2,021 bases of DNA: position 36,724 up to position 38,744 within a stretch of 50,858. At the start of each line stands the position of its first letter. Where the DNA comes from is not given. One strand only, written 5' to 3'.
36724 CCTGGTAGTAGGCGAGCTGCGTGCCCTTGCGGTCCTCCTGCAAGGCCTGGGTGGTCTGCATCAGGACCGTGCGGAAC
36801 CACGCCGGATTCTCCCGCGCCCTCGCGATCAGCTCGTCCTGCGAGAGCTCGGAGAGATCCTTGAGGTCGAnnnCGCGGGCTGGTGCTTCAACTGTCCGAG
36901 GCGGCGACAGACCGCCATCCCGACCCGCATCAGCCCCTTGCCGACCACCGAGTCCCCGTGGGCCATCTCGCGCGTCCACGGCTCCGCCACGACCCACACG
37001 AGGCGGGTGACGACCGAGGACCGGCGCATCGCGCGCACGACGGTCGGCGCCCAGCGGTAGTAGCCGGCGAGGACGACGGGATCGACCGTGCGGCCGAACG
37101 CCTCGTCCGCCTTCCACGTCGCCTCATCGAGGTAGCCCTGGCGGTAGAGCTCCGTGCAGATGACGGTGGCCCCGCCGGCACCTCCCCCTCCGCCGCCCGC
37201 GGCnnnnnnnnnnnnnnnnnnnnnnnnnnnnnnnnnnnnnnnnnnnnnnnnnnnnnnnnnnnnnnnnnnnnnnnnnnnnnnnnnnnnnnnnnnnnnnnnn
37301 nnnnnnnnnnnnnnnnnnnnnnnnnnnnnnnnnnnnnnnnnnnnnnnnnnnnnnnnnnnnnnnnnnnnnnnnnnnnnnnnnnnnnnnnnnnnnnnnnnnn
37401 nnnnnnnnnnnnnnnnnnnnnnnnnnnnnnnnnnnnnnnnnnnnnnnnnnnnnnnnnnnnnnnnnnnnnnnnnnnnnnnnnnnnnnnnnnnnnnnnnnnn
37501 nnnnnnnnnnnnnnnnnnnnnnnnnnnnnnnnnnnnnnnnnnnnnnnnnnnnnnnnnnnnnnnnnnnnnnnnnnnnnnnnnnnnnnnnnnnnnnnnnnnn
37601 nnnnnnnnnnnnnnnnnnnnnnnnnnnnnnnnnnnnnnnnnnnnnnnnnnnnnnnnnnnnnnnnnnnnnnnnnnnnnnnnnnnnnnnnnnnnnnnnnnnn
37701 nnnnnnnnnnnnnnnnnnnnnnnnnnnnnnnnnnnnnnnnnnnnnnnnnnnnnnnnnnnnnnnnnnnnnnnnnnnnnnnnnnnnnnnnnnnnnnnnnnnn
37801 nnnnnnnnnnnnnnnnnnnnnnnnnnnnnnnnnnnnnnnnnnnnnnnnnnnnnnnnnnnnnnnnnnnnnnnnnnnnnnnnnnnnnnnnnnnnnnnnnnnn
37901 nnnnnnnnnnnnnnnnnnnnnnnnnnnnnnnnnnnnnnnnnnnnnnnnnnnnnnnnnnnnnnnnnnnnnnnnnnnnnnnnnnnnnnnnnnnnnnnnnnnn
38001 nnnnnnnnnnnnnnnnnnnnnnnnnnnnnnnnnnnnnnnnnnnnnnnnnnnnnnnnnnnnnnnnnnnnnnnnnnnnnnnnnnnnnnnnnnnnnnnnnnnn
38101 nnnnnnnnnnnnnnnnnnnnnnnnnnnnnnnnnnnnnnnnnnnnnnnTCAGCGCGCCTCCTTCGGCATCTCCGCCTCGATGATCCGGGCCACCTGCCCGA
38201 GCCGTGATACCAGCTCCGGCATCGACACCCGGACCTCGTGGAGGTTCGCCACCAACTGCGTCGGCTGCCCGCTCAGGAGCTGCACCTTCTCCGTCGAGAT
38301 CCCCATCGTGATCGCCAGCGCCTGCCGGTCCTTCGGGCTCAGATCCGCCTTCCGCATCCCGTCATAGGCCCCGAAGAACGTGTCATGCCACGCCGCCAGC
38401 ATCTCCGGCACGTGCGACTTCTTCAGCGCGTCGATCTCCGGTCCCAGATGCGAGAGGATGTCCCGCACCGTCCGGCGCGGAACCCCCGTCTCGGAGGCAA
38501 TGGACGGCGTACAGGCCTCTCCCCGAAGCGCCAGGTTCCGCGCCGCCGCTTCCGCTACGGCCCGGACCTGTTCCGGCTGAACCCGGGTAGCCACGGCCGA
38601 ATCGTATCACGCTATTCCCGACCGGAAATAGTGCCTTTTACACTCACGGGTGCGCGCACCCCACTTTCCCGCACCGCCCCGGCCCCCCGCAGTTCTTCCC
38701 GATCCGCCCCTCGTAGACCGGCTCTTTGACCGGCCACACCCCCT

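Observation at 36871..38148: Gly/Ser/Thr/Pro-rich disordered protein inserted between terS and terL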

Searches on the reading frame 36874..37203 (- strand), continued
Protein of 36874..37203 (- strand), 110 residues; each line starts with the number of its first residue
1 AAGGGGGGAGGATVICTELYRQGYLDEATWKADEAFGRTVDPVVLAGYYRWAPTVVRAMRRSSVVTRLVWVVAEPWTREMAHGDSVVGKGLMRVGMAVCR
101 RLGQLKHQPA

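Call 99: find_related_loci(query=A4, collection=genome_contigs, flank=5000)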
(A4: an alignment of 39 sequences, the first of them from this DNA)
Query A4 (101 aa) in genome_contigs; peptide patterns used: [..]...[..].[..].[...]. (x = any residue, [..] = any of these).
48 stretches matched a pattern; 33 encode a relative of the query (tblastn E <= 1e-3); 33 distinct loci.
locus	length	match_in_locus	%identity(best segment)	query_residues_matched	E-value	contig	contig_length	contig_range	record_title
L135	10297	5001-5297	46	2-94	1e-27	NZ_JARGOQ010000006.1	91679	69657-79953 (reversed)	MAG: Sneathiella sp. isolate bin_em_oilr2.023 NODE_225_length_91679_cov_8.909478, whole genome shotgun sequence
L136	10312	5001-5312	53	1-95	2e-27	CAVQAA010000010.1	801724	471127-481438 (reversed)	MAG: uncultured Spirochaetota bacterium isolate MFD03726.bin.2.143 genome assembly, contig: contig_22491, whole genome s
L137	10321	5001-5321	46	4-100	2e-27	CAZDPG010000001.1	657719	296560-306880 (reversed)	MAG TPA_asm: uncultured Candidatus Saccharibacteria bacterium isolate SRP062349_co2_30 genome assembly, contig: NODE_5_l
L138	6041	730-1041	44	1-98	2e-25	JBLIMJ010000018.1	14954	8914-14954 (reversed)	MAG: Acidimicrobiales bacterium isolate 3300053785_92 Ga0535658_0010280, whole genome shotgun sequence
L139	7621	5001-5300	45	5-95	4e-25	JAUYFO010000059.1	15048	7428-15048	MAG: Candidatus Moraniibacteriota bacterium isolate C21_metabat.bin.18 C21_k141_260530, whole genome shotgun sequence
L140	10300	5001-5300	46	1-94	8e-25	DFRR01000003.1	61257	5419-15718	MAG TPA_asm: Patescibacteria group bacterium UBA3458 UBA3458_contig_187, whole genome shotgun sequence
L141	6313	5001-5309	45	1-94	2e-24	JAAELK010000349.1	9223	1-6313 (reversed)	MAG: Desulfobacteraceae bacterium isolate Bpl_3 BplG_CONTIG3646819, whole genome shotgun sequence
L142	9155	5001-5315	46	2-96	3e-24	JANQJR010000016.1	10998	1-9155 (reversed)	MAG: Magnetovibrio sp. isolate PL25a_bin.122 k99_928478, whole genome shotgun sequence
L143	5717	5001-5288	46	5-94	9e-23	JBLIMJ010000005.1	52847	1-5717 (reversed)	MAG: Acidimicrobiales bacterium isolate 3300053785_92 Ga0535658_0000790, whole genome shotgun sequence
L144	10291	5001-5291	41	4-91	2e-21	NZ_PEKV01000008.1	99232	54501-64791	MAG: Ferrovibrio sp. isolate EaCA-1 83, whole genome shotgun sequence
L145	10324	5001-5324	38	2-100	8e-21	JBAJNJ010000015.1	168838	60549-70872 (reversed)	MAG: Desulfobacter sp. isolate MAG1-Ocu2016 MAG-Ocu-1-OculinaPatagonica-C16, whole genome shotgun sequence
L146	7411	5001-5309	43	5-94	2e-20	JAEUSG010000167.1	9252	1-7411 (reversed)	MAG: Fibrobacteres bacterium isolate new MAG-297 k141_4308393, whole genome shotgun sequence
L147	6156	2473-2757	43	5-90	8e-19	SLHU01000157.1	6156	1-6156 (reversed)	MAG: Clostridiales bacterium isolate CSSed165cm_166 CSSed16-5cm-61345, whole genome shotgun sequence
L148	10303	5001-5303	39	5-95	3e-18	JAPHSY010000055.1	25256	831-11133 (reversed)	MAG: Magnetovibrio sp. isolate N3S-Bin_6 c_000000455779, whole genome shotgun sequence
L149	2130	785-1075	43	4-94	6e-18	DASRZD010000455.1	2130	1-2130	MAG TPA_asm: Armatimonadota bacterium isolate SMAG_U14142 k141_2291870, whole genome shotgun sequence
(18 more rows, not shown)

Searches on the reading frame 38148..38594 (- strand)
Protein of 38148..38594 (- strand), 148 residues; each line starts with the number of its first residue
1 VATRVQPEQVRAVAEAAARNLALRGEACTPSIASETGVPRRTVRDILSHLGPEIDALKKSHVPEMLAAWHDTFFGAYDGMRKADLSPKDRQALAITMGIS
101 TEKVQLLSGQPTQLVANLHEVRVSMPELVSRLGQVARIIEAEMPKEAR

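Call 6: search_protein_families(library=pfam, proteins=[window:38148-38594:-], max_evalue=1)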
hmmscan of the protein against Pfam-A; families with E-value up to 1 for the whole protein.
window:38148-38594:- (148 aa): 6 families
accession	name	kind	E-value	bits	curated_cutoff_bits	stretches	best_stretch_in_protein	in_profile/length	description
PF09904.15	HTH_43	-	0.0055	17.1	27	1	26-50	20-44/89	Winged helix-turn helix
PF13384.12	HTH_23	-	0.0093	16.2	24.6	1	26-49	17-40/50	Homeodomain-like domain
PF11716.13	MDMPI_N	-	0.0095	17.1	24.2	1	14-80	2-67/140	Mycothiol maleylpyruvate isomerase N-terminal domain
PF01978.25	TrmB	-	0.093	13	25.6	1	21-50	17-46/68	Sugar-specific transcriptional regulator TrmB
PF24410.1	wHTH-HSP90_Na-assoc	-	0.42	11.4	23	0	32-51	35-54/55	wHTH-Hsp90_Na associated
PF24261.1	DUF7462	-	0.5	10.5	27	1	11-26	25-40/42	Family of unknown function (DUF7462)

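Call 7: search_protein_families(library=phrogs, proteins=[window:38148-38594:-], max_evalue=0.1)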
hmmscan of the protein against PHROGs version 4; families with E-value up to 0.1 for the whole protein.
window:38148-38594:- (148 aa): 1 family
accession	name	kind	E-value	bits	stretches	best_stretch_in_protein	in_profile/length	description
phrog_9425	-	transcription regulation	0.038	14.7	1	16-49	11-43/72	transcriptional repressor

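Call 72: search_protein_families(library=phrogs, proteins=[window:38148-38591:-], max_evalue=0.01)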
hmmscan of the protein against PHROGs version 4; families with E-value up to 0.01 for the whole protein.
window:38148-38591:- (147 aa): 0 families

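Call 81: find_homologous_proteins(query=window:38148-38591:-, max_evalue=0.01)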
Query window:38148-38591:- (147 aa): 11 proteins with E <= 0.01 among 164 candidates.
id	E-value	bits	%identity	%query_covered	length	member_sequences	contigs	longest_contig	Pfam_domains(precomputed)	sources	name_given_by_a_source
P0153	1.6e-60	221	99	72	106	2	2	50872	-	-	-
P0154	8.5e-60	219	76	95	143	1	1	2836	-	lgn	-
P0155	2.0e-59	217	74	98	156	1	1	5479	-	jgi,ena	jgi:hypothetical protein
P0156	3.5e-59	217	75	99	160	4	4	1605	-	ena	-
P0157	1.4e-56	208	74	96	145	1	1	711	-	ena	-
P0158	1.5e-55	205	72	96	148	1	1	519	-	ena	-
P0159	1.8e-53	198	68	95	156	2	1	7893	-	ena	-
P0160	3.3e-52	194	73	93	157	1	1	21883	-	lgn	-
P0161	3.6e-49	184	66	95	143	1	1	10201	-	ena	-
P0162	1.2e-43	167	63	93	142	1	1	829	PF08279.19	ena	-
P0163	2.3e-30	123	54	78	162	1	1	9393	-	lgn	-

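Call 82: find_encoding_contigs(protein=P0160, flank=7000, max_places=2)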
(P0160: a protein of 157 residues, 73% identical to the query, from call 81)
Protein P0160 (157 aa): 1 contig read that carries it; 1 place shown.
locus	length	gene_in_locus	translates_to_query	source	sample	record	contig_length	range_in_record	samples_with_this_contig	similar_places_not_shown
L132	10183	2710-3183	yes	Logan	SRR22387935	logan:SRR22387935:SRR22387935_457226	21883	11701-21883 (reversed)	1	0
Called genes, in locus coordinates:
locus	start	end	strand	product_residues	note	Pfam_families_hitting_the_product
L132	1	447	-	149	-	?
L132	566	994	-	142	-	-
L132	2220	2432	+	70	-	-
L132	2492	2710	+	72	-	-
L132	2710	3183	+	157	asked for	-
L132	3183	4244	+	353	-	-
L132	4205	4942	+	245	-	PF00551:Formyl_trans_N (weak)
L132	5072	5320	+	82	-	-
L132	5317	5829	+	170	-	-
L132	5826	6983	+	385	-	-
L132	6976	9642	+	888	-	PF14890:Intein_splicing (weak), PF14528:LAGLIDADG_3 (weak)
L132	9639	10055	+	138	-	-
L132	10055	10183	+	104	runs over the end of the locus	-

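Call 83: find_encoding_contigs(protein=P0161, flank=7000, max_places=2)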
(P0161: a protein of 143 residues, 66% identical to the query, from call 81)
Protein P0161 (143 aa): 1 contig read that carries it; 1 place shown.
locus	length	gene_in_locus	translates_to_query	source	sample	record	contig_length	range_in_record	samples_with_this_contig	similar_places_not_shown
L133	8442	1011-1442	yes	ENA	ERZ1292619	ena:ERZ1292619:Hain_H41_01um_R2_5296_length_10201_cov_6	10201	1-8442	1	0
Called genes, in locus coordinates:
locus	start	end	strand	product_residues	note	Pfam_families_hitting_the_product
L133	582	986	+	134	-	-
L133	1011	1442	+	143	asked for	-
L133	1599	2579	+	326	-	-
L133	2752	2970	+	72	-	-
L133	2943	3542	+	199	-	-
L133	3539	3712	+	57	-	-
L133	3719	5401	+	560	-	-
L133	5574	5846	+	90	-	-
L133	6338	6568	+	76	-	-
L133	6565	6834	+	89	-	-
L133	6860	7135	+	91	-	-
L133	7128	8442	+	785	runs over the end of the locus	PF23899:SU10_portal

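Call 84: find_encoding_contigs(protein=P0163, flank=7000, max_places=2)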
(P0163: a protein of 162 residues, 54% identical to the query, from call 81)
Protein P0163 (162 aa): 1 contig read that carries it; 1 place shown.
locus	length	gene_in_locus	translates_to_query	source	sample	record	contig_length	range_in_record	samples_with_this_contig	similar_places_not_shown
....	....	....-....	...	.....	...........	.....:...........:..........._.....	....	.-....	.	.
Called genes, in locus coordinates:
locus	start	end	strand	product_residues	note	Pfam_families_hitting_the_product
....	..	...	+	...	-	-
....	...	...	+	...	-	-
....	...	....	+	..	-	-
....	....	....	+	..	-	-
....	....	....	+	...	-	-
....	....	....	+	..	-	-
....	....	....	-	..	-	-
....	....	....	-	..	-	-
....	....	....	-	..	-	-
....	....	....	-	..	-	-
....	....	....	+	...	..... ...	-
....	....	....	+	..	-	-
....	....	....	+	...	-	-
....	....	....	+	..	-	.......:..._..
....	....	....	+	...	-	-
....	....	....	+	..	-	-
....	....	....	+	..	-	-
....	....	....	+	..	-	-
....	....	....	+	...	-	-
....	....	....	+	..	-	-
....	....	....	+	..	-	-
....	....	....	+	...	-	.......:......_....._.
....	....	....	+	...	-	-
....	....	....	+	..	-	-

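Call 92: predict_structure(alignment_id=A8)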
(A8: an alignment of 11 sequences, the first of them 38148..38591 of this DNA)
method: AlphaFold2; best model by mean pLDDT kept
length: 147 residues; sequences in the alignment: 11
mean_pLDDT: 68.9   pTM: 0.50
mean pLDDT of the five models: 68.9, 66.7, 66.2, 65.9, 65.9
residues with pLDDT >= 90: 26; 70-90: 52; 50-70: 38; < 50: 31
segments of 3 or more residues with pLDDT < 50: 99-123, 145-147
pLDDT, mean of each block of 10 residues (from residue 1): 80 90 84 92 88 82 73 70 71 59 40 34 54 62 49
secondary structure, 60 per line:
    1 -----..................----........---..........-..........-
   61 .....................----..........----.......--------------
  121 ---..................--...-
elements in order: H6-23 H28-35 H39-48 H50-59 H61-81 H86-95 H100-106 H124-141

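Call 94: fold_search(model_id=the predicted structure, library=pdb)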
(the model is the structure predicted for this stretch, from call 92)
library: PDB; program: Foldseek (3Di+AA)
matches with E <= 10: 134; with E <= 0.001: 0
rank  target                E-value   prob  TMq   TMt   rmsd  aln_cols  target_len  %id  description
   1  2wgb_A                1.8e-01  0.47  0.25  0.21  13.8       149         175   19  Crystal structure of the TetR-like transcriptional regulator LfrR from Mycobacterium smegmatis (released 2009-10-20)
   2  2ao9_E                4.4e-01  0.57  0.32  0.38   8.0       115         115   12  Structural Genomics, The crystal structure of a Phage protein (phBC6A51) from Bacillus cereus ATCC 14579 (released 2005-09-27)
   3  2ao9_A                5.4e-01  0.51  0.32  0.37   8.3       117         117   12  Structural Genomics, The crystal structure of a Phage protein (phBC6A51) from Bacillus cereus ATCC 14579 (released 2005-09-27)
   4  2ao9_C                5.7e-01  0.51  0.32  0.37   8.0       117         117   12  Structural Genomics, The crystal structure of a Phage protein (phBC6A51) from Bacillus cereus ATCC 14579 (released 2005-09-27)
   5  2ao9_B                6.0e-01  0.54  0.33  0.38   7.9       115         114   12  Structural Genomics, The crystal structure of a Phage protein (phBC6A51) from Bacillus cereus ATCC 14579 (released 2005-09-27)
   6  2ao9_D                6.0e-01  0.47  0.32  0.39   8.1       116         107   12  Structural Genomics, The crystal structure of a Phage protein (phBC6A51) from Bacillus cereus ATCC 14579 (released 2005-09-27)
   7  2ao9_G                6.6e-01  0.47  0.32  0.40   7.7       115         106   12  Structural Genomics, The crystal structure of a Phage protein (phBC6A51) from Bacillus cereus ATCC 14579 (released 2005-09-27)
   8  3kkd_B                7.4e-01  0.20  0.26  0.20  14.5       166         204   17  Structure of a putative tetr transcriptional regulator (pa3699) from pseudomonas aeruginosa pa01 (released 2009-12-15)
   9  2ao9_F                7.7e-01  0.41  0.32  0.39   7.9       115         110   13  Structural Genomics, The crystal structure of a Phage protein (phBC6A51) from Bacillus cereus ATCC 14579 (released 2005-09-27)
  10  2ev6_B                1.1e+00  0.35  0.31  0.32  14.2       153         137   13  Bacillus subtilis manganese transport regulator (MNTR) bound to zinc (released 2006-03-07)
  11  4hx7_A                1.1e+00  0.41  0.31  0.35  14.3       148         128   11  Structure of MNTR E11K mutant complexed with Cd2+ (released 2012-11-21)
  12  8t5y                  1.1e+00  0.18  0.25  0.19  14.9       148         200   18  Structure of Rhodococcus sp. USK13 DarR(K44A)-cAMP complex (released 2023-11-01)
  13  3v6g_A                1.2e+00  0.23  0.27  0.24  12.8       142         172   20  Crystal Structure of Transcriptional Regulator (released 2012-08-08)
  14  2ao9_H                1.2e+00  0.33  0.32  0.38   8.0       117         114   12  Structural Genomics, The crystal structure of a Phage protein (phBC6A51) from Bacillus cereus ATCC 14579 (released 2005-09-27)
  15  3bhq_A                1.2e+00  0.18  0.26  0.20  12.7       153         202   14  CRYSTAL STRUCTURE OF A PUTATIVE TETR-FAMILY TRANSCRIPTIONAL REGULATOR (MLR_4833) FROM MESORHIZOBIUM LOTI MAFF303099 AT (released 2007-12-11)
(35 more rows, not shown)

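Call 95: search_solved_structures(query=A8, max_evalue=10)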
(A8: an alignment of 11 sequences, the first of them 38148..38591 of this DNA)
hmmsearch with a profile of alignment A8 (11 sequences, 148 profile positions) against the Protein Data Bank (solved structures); distinct sequences matched with E-value up to 10: 7.
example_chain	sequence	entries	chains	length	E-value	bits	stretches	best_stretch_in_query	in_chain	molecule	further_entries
6xjf_A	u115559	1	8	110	0.2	14.9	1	17-64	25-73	Transcription factor E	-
6pln_A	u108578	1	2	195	0.31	14.3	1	17-64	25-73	Transcription factor E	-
2mmb_A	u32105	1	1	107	0.42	13.8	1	43-93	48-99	Uncharacterized protein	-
2x48_A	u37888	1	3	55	0.44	13.8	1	17-48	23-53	CAG38821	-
6wq2_a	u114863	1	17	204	0.93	12.7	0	35-58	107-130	Structural protein MCP1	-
7aor_bc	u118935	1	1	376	1.1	12.5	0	39-64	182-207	mt-iF3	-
3ke2_A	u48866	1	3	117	1.4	12.2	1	20-63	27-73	uncharacterized protein YP_928783.1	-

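Call 98: search_protein_families(library=ncbifam, proteins=[window:38148-38591:-], max_evalue=0.01)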
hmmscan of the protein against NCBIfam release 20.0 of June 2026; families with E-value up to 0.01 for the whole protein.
window:38148-38591:- (147 aa): 0 families
